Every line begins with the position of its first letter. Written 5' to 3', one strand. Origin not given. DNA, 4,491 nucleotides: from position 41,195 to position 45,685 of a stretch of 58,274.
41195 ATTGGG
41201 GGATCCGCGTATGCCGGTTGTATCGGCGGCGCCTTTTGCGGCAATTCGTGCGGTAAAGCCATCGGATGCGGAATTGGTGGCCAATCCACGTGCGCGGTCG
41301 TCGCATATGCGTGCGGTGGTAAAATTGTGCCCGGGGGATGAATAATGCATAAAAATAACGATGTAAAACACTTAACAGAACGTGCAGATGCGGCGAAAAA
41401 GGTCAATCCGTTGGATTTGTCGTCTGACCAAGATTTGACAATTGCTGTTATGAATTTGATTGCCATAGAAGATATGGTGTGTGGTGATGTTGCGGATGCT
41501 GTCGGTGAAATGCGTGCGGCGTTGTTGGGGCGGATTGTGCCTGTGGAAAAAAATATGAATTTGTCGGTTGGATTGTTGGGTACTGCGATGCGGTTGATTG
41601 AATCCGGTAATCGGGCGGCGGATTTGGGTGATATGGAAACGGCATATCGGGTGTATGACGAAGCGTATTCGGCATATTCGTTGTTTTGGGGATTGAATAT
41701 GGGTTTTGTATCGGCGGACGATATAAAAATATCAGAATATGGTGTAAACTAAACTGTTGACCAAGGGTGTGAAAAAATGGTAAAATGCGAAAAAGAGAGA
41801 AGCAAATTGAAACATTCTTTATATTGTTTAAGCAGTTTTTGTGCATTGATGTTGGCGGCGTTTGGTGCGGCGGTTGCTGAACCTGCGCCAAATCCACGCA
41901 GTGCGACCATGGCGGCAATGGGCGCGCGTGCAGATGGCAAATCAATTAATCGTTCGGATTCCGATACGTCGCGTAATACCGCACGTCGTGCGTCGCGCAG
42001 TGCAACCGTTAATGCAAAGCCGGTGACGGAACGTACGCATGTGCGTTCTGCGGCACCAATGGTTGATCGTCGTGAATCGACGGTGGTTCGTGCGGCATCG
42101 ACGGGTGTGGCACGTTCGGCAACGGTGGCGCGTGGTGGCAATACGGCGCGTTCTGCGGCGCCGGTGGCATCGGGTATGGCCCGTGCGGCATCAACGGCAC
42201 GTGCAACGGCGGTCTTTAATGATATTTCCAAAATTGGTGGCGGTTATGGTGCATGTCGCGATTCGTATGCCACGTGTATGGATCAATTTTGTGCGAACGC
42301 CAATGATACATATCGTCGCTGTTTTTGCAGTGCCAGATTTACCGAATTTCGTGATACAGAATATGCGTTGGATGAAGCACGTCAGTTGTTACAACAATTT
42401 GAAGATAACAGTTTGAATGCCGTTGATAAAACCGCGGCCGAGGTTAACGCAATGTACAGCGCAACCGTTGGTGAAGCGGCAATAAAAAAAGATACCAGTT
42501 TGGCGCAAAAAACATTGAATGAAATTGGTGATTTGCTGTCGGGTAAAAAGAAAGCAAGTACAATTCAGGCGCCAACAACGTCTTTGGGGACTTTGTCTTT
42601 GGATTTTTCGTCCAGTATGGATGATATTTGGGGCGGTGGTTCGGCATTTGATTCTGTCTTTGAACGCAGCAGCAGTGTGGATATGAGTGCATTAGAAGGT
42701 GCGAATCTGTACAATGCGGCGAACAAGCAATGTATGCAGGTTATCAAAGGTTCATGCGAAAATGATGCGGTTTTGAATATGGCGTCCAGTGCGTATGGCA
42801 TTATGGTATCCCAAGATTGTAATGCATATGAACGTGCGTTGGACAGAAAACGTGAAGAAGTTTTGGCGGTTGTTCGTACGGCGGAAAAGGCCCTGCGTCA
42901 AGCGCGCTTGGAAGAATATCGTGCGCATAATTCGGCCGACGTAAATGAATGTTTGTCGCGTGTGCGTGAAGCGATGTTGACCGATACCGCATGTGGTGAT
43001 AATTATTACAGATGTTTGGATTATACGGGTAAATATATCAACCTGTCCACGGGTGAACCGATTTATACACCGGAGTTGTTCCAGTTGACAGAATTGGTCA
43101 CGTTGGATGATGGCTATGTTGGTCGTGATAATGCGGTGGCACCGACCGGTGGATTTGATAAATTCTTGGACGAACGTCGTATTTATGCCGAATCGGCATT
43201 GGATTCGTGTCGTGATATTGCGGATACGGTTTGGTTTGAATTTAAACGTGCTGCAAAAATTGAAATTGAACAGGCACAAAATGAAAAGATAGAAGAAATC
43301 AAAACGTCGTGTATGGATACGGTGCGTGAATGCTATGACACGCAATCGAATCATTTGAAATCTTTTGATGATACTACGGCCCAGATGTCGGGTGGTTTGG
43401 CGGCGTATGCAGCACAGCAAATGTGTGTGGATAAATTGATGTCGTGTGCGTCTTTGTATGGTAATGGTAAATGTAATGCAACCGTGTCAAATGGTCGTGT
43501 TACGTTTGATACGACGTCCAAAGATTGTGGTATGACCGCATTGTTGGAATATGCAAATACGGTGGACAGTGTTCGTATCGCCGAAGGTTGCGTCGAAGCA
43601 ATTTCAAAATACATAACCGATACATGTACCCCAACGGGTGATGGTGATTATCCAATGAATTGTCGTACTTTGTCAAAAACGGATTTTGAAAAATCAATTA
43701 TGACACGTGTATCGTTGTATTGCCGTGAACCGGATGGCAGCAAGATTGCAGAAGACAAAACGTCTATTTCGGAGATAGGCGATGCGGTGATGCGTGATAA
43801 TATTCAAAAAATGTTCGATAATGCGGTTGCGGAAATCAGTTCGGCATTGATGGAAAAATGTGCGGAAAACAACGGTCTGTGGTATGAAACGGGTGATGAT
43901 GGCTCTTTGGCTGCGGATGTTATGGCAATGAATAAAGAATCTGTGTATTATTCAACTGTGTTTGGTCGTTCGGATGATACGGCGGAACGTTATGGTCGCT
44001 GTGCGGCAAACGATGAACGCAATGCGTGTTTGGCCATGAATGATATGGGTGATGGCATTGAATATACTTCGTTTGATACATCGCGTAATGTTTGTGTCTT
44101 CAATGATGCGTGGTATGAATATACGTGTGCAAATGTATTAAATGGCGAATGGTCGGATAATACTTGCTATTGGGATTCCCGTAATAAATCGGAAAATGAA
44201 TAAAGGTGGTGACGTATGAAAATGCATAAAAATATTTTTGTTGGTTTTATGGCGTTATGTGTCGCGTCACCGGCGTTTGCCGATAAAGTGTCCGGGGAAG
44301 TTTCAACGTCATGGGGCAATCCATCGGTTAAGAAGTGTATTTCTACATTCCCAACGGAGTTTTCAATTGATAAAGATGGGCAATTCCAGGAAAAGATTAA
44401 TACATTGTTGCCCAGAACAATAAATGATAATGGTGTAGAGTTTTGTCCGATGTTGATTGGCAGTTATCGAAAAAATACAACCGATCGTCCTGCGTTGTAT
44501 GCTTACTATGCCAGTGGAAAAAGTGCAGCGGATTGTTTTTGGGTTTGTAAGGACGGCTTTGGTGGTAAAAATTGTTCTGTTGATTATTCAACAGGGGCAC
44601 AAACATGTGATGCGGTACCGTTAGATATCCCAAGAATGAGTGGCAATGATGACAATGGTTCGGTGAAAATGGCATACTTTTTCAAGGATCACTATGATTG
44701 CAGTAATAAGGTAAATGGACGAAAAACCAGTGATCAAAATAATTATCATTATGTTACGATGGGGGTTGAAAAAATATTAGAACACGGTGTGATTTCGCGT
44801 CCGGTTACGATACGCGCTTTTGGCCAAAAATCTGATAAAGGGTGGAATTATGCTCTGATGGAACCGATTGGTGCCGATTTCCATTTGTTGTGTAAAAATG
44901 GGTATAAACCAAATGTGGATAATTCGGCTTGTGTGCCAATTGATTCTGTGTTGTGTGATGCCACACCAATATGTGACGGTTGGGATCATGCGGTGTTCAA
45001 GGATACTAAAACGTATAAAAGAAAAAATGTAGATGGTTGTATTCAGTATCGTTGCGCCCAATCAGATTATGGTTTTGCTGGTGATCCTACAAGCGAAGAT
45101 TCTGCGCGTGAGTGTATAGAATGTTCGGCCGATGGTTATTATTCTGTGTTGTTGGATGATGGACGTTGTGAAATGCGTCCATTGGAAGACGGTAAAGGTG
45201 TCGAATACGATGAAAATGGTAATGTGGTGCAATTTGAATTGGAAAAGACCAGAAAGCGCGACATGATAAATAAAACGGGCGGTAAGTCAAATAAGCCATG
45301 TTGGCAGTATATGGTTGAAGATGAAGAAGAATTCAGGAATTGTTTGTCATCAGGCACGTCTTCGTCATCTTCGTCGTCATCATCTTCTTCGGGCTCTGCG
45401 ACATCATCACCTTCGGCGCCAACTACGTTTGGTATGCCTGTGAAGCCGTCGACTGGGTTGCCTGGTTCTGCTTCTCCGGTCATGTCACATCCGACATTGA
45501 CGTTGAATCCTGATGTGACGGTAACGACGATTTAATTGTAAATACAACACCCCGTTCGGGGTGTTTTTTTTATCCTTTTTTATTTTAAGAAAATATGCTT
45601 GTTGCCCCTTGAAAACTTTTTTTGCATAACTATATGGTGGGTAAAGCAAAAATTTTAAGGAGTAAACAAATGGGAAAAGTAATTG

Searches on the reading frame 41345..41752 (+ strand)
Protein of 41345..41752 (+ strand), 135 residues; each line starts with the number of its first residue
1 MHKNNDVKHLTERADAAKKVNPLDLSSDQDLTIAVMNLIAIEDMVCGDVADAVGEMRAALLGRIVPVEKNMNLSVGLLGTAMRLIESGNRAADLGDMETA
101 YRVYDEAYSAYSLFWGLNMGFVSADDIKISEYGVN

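Call 13: search_protein_families(library=pfam, proteins=[window:41345-41752:+], max_evalue=0.001)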
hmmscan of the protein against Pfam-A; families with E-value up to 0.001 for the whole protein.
window:41345-41752:+ (135 aa): 0 families

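Call 54: find_homologous_proteins(query=window:41345-41749:+, max_evalue=0.001)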
Query window:41345-41749:+ (135 aa): 1160 proteins with E <= 0.001 among 1181 candidates; the best 120 are listed.
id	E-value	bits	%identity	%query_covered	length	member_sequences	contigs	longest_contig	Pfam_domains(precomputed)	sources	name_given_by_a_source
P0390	8.4e-73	261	92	100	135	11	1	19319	-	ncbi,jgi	jgi:hypothetical protein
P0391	1.7e-67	244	87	100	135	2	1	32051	-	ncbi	-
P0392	5.3e-58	213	76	100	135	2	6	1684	-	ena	-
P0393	6.8e-38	148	56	100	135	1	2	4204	-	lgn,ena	-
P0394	6.8e-38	148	56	100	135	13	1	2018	-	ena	-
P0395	1.4e-37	147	57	100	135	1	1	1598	-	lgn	-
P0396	3.1e-37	146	56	100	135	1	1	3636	-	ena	-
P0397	3.9e-37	146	57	100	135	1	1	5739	-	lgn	-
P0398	2.8e-36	143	56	100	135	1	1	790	-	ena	-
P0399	2.3e-30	124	55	90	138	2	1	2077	-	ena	-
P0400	4.7e-30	123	52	90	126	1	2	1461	-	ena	-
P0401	1.9e-29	121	55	82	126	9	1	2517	-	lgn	-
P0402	2.2e-29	121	56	93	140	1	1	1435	-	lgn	-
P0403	1.1e-28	118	50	96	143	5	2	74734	-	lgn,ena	-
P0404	1.3e-28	118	51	93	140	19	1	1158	-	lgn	-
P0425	9.8e-26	109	43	95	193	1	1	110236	-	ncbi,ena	-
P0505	4.4e-23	100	47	89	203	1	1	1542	-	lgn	-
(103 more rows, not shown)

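Call 59: search_solved_structures(query=A4, max_evalue=1)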
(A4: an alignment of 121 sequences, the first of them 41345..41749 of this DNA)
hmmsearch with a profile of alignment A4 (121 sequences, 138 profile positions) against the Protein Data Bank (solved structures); distinct sequences matched with E-value up to 1: 3.
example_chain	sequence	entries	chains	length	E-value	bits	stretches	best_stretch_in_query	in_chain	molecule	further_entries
8qah_A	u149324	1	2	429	1.7e-09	41.2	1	45-114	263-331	sc-CC-8-58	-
8qai_A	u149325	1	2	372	0.00027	24.4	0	37-114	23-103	sc-CC-7-LI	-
7rbw_A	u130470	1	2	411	0.088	16.2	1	3-44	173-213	Biliverdin bindin serpin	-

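Call 60: search_protein_families(library=pfam, proteins=[window:41345-41749:+, P0425, P0505], max_evalue=1)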
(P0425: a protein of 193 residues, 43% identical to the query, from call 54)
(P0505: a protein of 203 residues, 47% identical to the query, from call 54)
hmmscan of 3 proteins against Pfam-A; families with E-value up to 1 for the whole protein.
window:41345-41749:+ (135 aa): 0 families

P0425 (193 aa): 3 families
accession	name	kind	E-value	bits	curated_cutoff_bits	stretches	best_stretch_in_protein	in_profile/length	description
PF25281.1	MBL_MAP1B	-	0.0041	16.6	37.6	1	4-55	188-237/279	MAP1B MBL-like domain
PF11004.14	Kdo_hydroxy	-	0.066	12.9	25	1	52-114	62-119/275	3-deoxy-D-manno-oct-2-ulosonic acid (Kdo) hydroxylase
PF10975.14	DUF2802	-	0.28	11.8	33.5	0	90-125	4-39/68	Protein of unknown function (DUF2802)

P0505 (203 aa): 0 families

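Call 66: predict_structure(alignment_id=A4)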
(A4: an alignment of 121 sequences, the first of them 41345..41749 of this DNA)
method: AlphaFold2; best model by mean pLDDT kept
length: 135 residues; sequences in the alignment: 121
mean_pLDDT: 85.6   pTM: 0.75
mean pLDDT of the five models: 85.6, 84.9, 84.6, 84.2, 83.2
residues with pLDDT >= 90: 90; 70-90: 13; 50-70: 27; < 50: 5
segments of 3 or more residues with pLDDT < 50: none
pLDDT, mean of each block of 10 residues (from residue 1): 60 57 67 96 94 96 92 96 97 98 97 94 82 60
secondary structure, 60 per line:
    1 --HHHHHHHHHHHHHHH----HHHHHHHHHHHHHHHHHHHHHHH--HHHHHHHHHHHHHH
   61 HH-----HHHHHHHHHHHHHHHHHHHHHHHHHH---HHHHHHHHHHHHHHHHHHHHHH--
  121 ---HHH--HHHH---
elements in order: H3-17 H22-44 H47-62 H68-93 H97-118 H129-132

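Call 68: fold_search(model_id=the predicted structure, library=pdb)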
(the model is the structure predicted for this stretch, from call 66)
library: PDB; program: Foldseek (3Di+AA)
matches with E <= 10: 159; with E <= 0.001: 0
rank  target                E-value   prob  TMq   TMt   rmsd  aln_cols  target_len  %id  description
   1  7zy4_B                1.4e+00  0.41  0.33  0.16   9.9       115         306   14  Crystal structure of human CstF77 in complex with hFip1 (released 2022-09-14)
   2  8bsb_B                1.6e+00  0.38  0.35  0.31  10.3       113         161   12  Vc1313-LBD bound to D-lysine (released 2023-06-07)
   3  2ond_A                1.7e+00  0.30  0.30  0.17   9.7       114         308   13  Crystal Structure of the HAT-C domain of murine CstF-77 (released 2007-04-10)
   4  8tn1_A                1.8e+00  0.23  0.32  0.30  12.9       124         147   20  De novo designed protein binds poly ADP ribose polymerase inhibitors (PARPi) - apo (released 2024-04-24)
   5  7bww_C                1.9e+00  0.35  0.28  0.41  11.1        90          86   11  Structure of the engineered metallo-Diels-Alderase DA7 W16S (released 2021-04-21)
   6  5mdw_7                1.9e+00  0.18  0.30  0.14  11.2       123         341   20  Structure of ArfA(A18T) and RF2 bound to the 70S ribosome (pre-accommodated state) (released 2016-12-14)
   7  7ppt_B                2.1e+00  0.80  0.31  0.29   2.7        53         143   23  Structure of diFe-Sulerythrin at 0.26 MGy total absorbed dose (released 2022-06-08)
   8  9phw_Q                2.2e+00  0.44  0.40  0.47  10.0       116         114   19  Structure of the D1-Val185Asn mutated photosystem II complex with slow O-O bond formation reveals changes in the Cl1 w (released 2025-10-22)
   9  8tow_Q                2.3e+00  0.41  0.39  0.44  10.1       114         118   19  Structure of a mutated photosystem II complex reveals perturbation of the oxygen-evolving complex (released 2024-06-19)
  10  4z9i_B                2.3e+00  0.07  0.22  0.19  13.4       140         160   14  Asp-TarS from E. coli (released 2016-07-20)
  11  9k7w_E                2.4e+00  0.14  0.23  0.32   9.1        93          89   14  Crystal structure of designed nickel-induced homotrimer C3-Ni1-HH*3-18 (released 2025-10-29)
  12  7y5e_g6               2.6e+00  0.14  0.33  0.31  10.7       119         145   18  In situ single-PBS-PSII-PSI-LHCs megacomplex. (released 2023-02-01)
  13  6azy                  2.6e+00  0.11  0.28  0.06  15.6       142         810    9  Crystal structure of Hsp104 R328M/R757M mutant from Calcarisporiella thermophila (released 2018-10-03)
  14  7o9d_B                2.7e+00  0.66  0.32  0.31   2.9        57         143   23  peroxide-bound diCo-sulerythrin (released 2021-12-01)
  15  7udj_H                2.7e+00  0.35  0.41  0.30  14.1       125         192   18  Crystal structure of designed helical repeat protein RPB_PEW3_R4 bound to PAWx4 peptide (released 2023-03-22)
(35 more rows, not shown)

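Call 87: search_protein_families(library=phrogs, proteins=[window:41345-41749:+], max_evalue=0.01)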
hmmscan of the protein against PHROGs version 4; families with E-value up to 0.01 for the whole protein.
window:41345-41749:+ (135 aa): 0 families

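Call 88: search_protein_families(library=padloc, proteins=[window:41345-41749:+], max_evalue=0.01)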
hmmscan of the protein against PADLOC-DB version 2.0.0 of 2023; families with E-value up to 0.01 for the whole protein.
window:41345-41749:+ (135 aa): 0 families

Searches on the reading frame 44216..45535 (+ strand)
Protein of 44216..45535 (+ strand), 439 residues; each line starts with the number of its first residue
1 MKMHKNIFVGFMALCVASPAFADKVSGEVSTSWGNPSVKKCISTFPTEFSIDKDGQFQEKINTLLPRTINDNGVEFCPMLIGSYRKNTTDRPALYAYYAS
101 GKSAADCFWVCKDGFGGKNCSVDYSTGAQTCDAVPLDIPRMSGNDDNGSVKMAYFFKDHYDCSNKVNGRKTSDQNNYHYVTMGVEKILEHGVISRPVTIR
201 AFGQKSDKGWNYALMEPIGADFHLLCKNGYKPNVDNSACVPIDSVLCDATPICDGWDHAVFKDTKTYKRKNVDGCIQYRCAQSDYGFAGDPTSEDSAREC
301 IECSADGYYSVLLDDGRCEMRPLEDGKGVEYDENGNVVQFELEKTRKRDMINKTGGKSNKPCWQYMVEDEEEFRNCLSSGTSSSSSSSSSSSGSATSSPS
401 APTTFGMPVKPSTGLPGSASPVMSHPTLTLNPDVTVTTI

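Call 4: search_protein_families(library=pfam, proteins=[window:44216-45535:+], max_evalue=1)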
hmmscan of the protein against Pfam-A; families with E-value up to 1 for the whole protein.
window:44216-45535:+ (439 aa): 3 families
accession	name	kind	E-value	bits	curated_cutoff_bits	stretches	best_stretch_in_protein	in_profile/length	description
PF12662.13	cEGF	-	0.058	13.7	26.6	1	226-243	6-23/24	Complement Clr-like EGF-like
PF07661.19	MORN_2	-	0.27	12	29.6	0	325-338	2-15/22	MORN repeat variant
PF10500.14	SR-25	-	0.5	10.3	40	1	378-398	62-82/226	Nuclear RNA-splicing-associated protein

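Call 5: search_protein_families(library=ncbifam, proteins=[window:44216-45535:+], max_evalue=1)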
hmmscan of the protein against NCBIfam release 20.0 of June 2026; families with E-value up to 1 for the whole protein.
window:44216-45535:+ (439 aa): 0 families

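Call 74: find_related_loci(query=window:44216-45532:+, collection=metagenome_contigs, flank=5000)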
Query window:44216-45532:+ (439 aa) in metagenome_contigs; peptide patterns used: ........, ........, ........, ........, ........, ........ (x = any residue, [..] = any of these).
88 stretches matched a pattern; 1 encode a relative of the query (tblastn E <= 1e-3); 1 distinct loci.
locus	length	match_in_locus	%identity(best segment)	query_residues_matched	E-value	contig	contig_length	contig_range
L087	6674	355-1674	55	1-439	4e-154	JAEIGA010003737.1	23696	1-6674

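Call 87: search_protein_families(library=phrogs, proteins=[window:44216-45532:+], max_evalue=0.01)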
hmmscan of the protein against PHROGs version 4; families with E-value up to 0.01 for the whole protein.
window:44216-45532:+ (439 aa): 0 families

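Call 88: search_protein_families(library=padloc, proteins=[window:44216-45532:+], max_evalue=0.01)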
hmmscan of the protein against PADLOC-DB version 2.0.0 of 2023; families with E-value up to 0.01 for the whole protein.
window:44216-45532:+ (439 aa): 0 families
